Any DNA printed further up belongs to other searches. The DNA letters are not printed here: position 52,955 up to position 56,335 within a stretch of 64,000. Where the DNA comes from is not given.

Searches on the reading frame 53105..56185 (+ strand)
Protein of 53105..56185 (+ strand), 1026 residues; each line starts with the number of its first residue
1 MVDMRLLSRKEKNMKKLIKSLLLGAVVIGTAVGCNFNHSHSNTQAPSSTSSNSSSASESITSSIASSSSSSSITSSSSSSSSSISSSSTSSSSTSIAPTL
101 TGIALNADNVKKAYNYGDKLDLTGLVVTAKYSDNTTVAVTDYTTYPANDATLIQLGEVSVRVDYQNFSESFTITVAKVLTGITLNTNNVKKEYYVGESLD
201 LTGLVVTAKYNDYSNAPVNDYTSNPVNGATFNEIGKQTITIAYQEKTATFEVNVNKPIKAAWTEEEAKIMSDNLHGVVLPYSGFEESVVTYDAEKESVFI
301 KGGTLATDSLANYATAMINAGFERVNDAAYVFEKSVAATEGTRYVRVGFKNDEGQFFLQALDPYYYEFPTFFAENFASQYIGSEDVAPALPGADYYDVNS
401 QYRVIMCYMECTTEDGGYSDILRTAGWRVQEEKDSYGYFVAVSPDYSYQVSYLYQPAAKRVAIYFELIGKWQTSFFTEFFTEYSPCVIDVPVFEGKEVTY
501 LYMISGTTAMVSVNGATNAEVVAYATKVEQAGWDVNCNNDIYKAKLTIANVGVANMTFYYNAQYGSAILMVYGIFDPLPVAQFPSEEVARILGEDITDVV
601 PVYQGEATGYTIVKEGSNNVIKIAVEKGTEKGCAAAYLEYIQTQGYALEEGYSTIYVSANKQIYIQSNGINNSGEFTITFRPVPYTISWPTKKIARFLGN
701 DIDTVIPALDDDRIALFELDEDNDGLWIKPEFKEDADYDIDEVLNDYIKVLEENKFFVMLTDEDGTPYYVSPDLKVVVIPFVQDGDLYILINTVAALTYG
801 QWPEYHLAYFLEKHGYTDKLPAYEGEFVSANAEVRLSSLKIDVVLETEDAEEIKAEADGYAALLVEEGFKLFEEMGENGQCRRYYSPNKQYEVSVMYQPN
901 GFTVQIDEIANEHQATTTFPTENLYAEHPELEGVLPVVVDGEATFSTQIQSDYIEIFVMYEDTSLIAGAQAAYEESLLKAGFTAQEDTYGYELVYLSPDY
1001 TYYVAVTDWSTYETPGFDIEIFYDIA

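Call 19: search_protein_families(library=pfam, proteins=[window:53105-56185:+], max_evalue=0.001)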
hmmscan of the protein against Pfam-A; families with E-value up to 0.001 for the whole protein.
window:53105-56185:+ (1026 aa): 1 family
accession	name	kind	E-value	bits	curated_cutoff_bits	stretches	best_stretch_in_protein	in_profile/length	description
PF07523.18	Big_3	-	1.5e-16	60.8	21.2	2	189-254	4-68/68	Bacterial Ig-like domain (group 3)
